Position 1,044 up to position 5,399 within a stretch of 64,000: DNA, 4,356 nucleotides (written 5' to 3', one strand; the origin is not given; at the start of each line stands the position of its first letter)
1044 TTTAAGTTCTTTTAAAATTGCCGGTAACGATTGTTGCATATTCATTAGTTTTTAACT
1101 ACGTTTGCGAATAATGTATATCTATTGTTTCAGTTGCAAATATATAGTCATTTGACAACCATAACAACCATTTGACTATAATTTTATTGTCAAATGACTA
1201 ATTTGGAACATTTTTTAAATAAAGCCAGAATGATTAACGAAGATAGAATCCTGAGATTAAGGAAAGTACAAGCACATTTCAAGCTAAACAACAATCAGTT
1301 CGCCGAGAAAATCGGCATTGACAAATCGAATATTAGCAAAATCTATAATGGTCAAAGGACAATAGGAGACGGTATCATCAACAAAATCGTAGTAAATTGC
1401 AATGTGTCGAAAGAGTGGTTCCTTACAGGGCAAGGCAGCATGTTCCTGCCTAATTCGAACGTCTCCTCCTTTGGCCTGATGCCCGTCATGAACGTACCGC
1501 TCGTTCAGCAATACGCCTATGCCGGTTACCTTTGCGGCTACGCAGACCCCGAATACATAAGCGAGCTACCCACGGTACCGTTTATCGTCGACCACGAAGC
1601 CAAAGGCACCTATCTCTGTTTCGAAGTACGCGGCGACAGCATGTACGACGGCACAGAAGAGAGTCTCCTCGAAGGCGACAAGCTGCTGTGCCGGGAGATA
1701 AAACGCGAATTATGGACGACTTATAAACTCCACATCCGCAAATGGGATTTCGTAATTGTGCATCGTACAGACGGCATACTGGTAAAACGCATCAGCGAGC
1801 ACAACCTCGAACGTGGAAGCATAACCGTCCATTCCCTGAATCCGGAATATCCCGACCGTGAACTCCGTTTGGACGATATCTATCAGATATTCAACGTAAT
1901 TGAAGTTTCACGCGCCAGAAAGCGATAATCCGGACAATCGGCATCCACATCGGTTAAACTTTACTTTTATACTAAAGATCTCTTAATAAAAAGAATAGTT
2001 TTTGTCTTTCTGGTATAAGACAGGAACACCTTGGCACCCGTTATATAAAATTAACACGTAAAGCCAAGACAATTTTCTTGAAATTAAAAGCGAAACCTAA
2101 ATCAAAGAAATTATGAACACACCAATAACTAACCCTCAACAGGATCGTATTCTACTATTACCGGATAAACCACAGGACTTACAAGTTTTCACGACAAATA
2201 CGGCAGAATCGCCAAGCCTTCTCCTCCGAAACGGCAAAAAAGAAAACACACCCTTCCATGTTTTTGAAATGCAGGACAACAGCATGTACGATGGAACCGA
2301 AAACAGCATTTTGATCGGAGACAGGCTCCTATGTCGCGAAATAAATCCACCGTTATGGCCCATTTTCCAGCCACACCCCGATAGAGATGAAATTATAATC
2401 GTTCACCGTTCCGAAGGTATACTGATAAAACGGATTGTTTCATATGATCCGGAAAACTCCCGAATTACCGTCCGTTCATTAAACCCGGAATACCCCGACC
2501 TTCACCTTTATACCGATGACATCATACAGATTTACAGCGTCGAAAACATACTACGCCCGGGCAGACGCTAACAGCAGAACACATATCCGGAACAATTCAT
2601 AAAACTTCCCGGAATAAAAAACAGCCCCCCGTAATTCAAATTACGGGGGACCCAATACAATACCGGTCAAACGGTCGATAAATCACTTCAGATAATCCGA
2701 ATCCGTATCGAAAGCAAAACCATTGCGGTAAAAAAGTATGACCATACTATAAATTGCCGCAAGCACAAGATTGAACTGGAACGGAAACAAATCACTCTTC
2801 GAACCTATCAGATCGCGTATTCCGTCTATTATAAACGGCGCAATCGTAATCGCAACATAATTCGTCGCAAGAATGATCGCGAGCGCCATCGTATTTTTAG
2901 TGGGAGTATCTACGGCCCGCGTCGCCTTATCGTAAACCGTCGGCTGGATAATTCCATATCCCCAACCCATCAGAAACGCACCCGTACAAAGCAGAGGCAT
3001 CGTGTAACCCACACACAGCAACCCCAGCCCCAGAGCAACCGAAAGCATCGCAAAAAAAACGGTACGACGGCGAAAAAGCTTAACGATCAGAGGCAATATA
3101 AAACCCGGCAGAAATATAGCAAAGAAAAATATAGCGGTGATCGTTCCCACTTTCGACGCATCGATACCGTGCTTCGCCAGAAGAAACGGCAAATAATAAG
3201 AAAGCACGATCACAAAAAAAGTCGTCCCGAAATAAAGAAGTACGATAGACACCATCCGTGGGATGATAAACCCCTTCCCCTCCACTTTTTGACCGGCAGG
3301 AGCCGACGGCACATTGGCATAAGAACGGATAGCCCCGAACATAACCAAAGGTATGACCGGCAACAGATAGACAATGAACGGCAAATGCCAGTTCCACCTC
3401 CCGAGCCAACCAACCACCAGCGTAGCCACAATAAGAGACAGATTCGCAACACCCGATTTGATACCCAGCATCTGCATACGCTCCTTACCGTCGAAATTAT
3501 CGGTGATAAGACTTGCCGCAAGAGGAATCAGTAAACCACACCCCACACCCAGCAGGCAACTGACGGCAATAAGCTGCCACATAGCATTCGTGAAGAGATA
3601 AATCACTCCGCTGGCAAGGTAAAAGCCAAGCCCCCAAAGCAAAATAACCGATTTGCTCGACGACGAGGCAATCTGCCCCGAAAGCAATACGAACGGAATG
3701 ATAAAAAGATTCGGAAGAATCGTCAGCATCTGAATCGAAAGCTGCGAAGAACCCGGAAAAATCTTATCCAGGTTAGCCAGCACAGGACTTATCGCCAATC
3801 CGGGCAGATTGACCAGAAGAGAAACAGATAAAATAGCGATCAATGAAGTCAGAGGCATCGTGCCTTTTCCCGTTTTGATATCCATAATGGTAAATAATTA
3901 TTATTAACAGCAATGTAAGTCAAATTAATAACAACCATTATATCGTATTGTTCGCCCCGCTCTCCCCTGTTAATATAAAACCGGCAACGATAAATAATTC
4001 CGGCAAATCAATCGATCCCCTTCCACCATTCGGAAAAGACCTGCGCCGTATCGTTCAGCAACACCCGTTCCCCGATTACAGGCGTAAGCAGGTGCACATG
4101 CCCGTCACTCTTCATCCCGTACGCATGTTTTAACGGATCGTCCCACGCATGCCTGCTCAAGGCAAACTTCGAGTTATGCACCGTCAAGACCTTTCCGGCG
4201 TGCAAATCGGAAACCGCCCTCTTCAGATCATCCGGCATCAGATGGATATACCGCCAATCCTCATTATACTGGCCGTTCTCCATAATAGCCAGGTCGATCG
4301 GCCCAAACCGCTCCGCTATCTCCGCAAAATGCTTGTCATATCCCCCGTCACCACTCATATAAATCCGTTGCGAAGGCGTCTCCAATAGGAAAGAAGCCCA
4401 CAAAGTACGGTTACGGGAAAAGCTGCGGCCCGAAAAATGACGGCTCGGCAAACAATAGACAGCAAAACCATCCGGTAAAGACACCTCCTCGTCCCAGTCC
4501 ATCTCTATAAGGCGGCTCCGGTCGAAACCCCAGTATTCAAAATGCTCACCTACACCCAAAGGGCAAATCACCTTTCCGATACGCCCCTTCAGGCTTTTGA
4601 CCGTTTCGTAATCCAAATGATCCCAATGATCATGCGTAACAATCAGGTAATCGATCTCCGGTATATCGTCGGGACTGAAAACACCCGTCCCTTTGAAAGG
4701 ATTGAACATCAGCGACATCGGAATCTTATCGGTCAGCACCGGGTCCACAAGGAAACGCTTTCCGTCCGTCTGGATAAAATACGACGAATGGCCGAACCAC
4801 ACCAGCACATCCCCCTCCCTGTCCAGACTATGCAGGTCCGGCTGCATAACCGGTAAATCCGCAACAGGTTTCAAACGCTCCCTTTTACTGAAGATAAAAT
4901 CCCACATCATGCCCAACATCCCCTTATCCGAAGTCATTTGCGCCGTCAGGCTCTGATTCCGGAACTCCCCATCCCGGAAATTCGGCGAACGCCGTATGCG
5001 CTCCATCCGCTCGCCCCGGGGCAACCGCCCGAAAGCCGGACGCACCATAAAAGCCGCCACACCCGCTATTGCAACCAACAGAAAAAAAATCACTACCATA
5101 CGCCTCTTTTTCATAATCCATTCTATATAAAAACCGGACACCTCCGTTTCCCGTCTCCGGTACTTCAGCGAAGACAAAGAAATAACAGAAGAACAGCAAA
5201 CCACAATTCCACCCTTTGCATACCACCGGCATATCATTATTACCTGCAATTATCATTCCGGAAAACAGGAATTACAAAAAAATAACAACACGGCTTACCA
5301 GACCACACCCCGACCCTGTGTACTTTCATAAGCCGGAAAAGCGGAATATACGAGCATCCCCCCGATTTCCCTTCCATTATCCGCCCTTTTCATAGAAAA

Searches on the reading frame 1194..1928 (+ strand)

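Call 14: search_protein_families(library=pfam, proteins=[window:1194-1928:+], max_evalue=0.001)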
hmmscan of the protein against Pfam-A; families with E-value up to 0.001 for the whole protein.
window:1194-1928:+ (244 aa): 4 families
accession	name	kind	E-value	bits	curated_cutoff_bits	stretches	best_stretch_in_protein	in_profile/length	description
PF12844.13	HTH_19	-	2.1e-10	40.8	30.2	1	21-81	3-63/64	Helix-turn-helix domain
PF00717.28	Peptidase_S24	-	8.1e-09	35.6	23.3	1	128-228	25-107/116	Peptidase S24-like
PF01381.28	HTH_3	-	2.7e-06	27.7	23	1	28-76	7-55/55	Helix-turn-helix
PF13443.12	HTH_26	-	0.00084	20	22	0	21-65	1-46/63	Cro/C1-type HTH DNA-binding domain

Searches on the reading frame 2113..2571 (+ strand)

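Call 40: search_protein_families(library=pfam, proteins=[window:2113-2571:+], max_evalue=0.001)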
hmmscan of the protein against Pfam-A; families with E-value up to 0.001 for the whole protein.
window:2113-2571:+ (152 aa): 1 family
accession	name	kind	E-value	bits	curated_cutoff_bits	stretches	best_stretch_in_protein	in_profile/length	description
PF00717.28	Peptidase_S24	-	1e-05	25.7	23.3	1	43-139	30-110/116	Peptidase S24-like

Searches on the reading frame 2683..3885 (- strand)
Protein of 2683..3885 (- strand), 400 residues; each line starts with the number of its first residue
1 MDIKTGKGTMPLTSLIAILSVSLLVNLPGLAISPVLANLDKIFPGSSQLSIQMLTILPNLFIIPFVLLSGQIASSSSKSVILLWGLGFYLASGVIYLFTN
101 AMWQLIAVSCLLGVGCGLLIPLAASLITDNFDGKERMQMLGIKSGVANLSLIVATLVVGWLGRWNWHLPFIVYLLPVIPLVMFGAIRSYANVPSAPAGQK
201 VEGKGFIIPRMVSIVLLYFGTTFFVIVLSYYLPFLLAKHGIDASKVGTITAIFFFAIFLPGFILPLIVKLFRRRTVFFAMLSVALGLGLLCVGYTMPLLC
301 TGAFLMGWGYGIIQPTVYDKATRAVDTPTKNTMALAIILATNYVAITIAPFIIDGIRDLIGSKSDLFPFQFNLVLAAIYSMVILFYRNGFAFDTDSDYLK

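Call 14: search_protein_families(library=pfam, proteins=[window:2683-3885:-], max_evalue=0.001)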
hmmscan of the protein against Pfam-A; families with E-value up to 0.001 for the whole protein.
window:2683-3885:- (400 aa): 1 family
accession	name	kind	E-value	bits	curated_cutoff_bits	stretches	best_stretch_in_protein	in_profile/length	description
PF07690.21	MFS_1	-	7.7e-26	91.3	33.4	2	24-235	11-228/347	Major Facilitator Superfamily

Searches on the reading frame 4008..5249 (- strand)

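Call 14: search_protein_families(library=pfam, proteins=[window:4008-5249:-], max_evalue=0.001)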
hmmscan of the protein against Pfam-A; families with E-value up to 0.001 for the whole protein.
window:4008-5249:- (413 aa): 3 families
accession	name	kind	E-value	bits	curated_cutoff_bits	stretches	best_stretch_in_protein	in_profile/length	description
PF12706.13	Lactamase_B_2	-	5.5e-35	121.2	27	1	165-358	2-199/200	Beta-lactamase superfamily domain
PF13483.12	Lactamase_B_3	-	3.1e-10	40.7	24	1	149-351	2-153/160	Beta-lactamase superfamily domain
PF00753.33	Lactamase_B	-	5.5e-07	30.2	22.7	1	151-211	3-56/196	Metallo-beta-lactamase superfamily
